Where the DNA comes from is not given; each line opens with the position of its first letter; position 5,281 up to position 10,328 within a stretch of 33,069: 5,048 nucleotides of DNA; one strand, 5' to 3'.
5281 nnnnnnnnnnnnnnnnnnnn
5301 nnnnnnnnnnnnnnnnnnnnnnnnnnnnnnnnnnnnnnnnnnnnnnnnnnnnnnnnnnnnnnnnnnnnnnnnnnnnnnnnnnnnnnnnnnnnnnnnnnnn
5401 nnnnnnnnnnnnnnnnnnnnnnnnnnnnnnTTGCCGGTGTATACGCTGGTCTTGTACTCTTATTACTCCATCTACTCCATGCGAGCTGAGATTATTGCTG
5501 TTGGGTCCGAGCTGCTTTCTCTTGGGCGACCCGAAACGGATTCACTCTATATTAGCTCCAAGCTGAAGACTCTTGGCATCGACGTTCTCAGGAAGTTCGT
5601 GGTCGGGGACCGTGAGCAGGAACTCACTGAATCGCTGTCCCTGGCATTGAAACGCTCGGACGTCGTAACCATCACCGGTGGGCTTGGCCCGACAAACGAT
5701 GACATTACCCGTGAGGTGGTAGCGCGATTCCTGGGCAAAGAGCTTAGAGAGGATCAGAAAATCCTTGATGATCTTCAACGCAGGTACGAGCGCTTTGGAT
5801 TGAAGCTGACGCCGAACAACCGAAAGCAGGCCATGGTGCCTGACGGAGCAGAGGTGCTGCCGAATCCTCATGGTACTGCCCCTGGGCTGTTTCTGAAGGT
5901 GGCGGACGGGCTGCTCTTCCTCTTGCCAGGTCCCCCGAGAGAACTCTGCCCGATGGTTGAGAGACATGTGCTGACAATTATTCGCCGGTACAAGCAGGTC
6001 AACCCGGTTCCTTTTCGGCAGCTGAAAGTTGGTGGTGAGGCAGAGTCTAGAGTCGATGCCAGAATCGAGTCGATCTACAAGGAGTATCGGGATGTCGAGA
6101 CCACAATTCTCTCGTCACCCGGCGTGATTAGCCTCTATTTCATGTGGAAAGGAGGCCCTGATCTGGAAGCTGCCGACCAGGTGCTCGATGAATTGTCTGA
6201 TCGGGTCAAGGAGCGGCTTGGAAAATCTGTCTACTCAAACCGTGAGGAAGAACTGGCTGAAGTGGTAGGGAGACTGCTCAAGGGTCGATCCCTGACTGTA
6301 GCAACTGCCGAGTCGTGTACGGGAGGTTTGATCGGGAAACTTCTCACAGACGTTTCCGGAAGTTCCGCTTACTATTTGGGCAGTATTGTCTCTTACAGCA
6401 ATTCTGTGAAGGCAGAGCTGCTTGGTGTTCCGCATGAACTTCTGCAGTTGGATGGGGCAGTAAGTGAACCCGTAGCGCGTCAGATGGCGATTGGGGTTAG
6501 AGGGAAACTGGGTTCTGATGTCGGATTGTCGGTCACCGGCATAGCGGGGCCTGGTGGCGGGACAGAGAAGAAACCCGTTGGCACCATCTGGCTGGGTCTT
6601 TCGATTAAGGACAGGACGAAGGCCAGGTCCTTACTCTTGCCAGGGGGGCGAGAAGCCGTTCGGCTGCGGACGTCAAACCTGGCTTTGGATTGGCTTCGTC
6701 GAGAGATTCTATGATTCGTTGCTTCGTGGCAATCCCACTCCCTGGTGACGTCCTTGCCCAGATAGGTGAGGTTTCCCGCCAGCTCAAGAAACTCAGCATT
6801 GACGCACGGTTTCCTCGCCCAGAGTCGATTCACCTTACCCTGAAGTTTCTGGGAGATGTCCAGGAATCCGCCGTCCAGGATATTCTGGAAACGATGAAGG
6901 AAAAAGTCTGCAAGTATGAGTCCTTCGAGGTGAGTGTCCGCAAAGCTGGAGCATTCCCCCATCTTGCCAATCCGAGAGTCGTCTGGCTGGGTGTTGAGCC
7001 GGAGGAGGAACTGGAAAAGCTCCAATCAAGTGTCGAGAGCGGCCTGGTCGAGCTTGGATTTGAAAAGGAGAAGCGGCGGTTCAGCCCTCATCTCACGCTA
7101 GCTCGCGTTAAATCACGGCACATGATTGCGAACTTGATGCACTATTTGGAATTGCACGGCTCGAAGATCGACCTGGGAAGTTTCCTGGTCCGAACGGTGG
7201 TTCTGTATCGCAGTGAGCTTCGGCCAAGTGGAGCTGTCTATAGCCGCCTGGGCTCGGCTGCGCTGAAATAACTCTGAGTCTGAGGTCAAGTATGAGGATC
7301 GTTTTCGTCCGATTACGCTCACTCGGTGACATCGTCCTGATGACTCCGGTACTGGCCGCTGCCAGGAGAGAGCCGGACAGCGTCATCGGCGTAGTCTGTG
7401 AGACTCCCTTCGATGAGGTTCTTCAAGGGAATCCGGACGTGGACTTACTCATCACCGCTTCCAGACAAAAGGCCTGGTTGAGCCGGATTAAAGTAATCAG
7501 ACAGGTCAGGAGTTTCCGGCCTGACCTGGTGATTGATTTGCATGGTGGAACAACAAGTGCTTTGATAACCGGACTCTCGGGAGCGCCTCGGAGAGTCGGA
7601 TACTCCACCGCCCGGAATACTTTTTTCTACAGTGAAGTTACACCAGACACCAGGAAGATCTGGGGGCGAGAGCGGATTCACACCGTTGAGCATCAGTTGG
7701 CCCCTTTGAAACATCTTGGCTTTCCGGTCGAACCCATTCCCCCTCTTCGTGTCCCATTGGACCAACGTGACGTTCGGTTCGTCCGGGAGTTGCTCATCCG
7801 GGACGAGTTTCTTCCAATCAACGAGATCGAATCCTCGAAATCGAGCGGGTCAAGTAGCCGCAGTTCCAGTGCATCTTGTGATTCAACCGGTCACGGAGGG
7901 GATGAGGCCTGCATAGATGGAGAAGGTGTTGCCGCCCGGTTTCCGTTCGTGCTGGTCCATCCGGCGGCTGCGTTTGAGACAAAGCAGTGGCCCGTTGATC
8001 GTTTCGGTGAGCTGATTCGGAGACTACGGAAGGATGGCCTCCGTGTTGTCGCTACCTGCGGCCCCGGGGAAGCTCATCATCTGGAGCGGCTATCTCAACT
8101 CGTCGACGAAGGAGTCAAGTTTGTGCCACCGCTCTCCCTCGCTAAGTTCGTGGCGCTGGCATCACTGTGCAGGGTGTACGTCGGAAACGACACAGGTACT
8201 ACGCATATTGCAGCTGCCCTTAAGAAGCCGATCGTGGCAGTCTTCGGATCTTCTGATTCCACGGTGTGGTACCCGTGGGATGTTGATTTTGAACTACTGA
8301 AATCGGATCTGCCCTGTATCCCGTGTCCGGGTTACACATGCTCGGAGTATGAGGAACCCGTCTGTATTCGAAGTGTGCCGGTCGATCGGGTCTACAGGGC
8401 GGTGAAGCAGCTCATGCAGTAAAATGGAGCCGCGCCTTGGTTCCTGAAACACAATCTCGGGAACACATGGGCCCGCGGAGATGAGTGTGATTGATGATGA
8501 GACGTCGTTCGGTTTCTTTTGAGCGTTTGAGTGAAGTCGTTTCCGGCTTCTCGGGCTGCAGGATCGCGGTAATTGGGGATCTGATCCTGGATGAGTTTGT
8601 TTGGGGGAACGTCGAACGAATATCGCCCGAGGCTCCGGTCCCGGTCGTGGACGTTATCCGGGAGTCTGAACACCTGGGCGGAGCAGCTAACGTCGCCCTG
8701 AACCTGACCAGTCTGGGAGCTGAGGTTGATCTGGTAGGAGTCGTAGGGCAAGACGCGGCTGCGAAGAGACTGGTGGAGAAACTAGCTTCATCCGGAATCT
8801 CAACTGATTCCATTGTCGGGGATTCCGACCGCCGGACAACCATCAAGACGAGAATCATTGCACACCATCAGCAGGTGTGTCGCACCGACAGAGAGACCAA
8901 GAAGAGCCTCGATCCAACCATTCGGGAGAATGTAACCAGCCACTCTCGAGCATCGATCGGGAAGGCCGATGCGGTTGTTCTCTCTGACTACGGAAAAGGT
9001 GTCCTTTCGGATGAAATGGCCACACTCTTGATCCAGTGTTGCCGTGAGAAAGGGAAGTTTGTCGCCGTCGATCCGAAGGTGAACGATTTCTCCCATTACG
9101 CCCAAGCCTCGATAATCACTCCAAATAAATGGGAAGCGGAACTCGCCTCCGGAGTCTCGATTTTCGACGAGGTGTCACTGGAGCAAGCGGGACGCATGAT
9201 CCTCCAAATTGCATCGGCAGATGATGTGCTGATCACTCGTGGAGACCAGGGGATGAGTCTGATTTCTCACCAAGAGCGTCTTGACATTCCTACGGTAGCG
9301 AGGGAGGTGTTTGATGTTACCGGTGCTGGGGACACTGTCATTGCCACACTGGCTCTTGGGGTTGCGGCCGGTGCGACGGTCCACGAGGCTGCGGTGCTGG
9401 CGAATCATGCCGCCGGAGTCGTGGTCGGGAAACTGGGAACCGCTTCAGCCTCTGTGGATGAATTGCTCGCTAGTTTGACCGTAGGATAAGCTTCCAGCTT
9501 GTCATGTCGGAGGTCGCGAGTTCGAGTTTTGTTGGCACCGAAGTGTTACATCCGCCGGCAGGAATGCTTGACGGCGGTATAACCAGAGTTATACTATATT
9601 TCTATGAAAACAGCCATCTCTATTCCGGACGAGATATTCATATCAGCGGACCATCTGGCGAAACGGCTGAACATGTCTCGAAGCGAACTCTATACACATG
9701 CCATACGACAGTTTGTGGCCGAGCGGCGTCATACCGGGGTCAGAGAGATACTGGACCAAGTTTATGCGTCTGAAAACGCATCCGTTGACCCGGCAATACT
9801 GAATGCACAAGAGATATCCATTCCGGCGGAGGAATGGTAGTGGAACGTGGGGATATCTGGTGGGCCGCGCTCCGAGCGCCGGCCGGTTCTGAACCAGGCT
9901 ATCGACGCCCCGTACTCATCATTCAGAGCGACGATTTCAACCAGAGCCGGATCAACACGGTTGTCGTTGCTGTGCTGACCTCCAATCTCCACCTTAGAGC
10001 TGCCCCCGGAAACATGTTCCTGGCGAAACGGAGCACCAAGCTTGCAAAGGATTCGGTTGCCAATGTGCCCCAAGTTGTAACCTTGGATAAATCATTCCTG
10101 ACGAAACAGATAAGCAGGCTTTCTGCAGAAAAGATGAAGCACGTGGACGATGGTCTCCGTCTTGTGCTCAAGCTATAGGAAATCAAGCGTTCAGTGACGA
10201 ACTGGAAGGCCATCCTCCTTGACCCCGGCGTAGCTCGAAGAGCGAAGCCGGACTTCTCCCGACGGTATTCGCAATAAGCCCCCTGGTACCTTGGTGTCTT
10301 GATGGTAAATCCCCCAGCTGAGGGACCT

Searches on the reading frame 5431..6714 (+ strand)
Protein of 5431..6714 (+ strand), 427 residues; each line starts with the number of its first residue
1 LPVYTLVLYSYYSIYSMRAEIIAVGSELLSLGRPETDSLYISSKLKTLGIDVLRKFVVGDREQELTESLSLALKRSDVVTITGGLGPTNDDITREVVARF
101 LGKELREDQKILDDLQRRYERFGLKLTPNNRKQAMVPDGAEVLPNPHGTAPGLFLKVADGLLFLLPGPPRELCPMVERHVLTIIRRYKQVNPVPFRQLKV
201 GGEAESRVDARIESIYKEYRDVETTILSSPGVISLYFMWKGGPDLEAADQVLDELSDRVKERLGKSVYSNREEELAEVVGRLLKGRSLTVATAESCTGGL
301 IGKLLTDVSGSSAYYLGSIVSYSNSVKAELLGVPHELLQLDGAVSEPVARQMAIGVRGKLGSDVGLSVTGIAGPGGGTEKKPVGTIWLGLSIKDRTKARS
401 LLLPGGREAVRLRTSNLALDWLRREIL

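Call 55: search_protein_families(library=pfam, proteins=[window:5431-6714:+], max_evalue=0.00001)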
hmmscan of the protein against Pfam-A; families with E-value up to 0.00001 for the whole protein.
window:5431-6714:+ (427 aa): 3 families
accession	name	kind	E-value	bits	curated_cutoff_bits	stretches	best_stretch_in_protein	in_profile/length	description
PF02464.23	CinA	-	5.5e-56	188.9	23.5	1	273-425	2-154/155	Competence-damaged protein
PF00994.29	MoCF_biosynth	-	3.9e-29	101.6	26.6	1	20-185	1-143/144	Probable molybdopterin binding domain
PF18146.6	CinA_KH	-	3e-06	27.6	27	1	196-268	2-72/73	Damage-inducible protein CinA KH domain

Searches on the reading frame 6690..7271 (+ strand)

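Call 55: search_protein_families(library=pfam, proteins=[window:6690-7271:+], max_evalue=0.00001)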
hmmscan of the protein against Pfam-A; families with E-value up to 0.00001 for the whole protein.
window:6690-7271:+ (193 aa): 3 families
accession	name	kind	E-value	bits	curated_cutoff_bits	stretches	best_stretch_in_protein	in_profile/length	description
PF02834.22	LigT_PEase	-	2.2e-26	92.3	23.3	2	15-99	1-87/87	LigT like Phosphoesterase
PF13563.12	2_5_RNA_ligase2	-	1.1e-20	74.6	27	1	31-175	11-148/152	2'-5' RNA ligase superfamily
PF10469.15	AKAP7_NLS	-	1.5e-09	38.4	24.4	1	12-148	4-157/208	AKAP7 2'5' RNA ligase-like domain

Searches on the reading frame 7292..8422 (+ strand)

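Call 55: search_protein_families(library=pfam, proteins=[window:7292-8422:+], max_evalue=0.00001)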
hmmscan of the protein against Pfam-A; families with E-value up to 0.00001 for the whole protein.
window:7292-8422:+ (376 aa): 2 families
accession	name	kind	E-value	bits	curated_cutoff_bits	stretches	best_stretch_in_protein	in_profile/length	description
PF01075.23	Glyco_transf_9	-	1.1e-35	123.6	22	1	66-352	2-243/247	Glycosyltransferase family 9 (heptosyltransferase)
PF02350.25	Epimerase_2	-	1.2e-06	28.1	30.6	0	216-317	182-284/347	UDP-N-acetylglucosamine 2-epimerase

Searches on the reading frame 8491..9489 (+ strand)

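Call 55: search_protein_families(library=pfam, proteins=[window:8491-9489:+], max_evalue=0.00001)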
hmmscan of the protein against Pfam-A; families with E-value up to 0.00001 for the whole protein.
window:8491-9489:+ (332 aa): 2 families
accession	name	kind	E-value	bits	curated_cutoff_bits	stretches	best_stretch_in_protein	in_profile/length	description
PF00294.29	PfkB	-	4.3e-47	161.4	25.8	1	25-320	4-298/302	pfkB family carbohydrate kinase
PF08543.17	Phos_pyr_kin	-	6.2e-07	29.5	27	1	204-305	118-225/246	Phosphomethylpyrimidine kinase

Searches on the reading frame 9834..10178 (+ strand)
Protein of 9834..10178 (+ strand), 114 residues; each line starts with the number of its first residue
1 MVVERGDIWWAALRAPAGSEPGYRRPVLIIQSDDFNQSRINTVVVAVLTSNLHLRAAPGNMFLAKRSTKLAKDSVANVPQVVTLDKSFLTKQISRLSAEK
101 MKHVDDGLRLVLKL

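Call 55: search_protein_families(library=pfam, proteins=[window:9834-10178:+], max_evalue=0.00001)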
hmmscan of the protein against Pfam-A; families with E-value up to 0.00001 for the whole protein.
window:9834-10178:+ (114 aa): 1 family
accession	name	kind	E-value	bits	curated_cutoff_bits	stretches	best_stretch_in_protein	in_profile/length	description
PF02452.23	PemK_toxin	-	4.8e-28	98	23.1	1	4-112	1-109/109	PemK-like, MazF-like toxin of type II toxin-antitoxin system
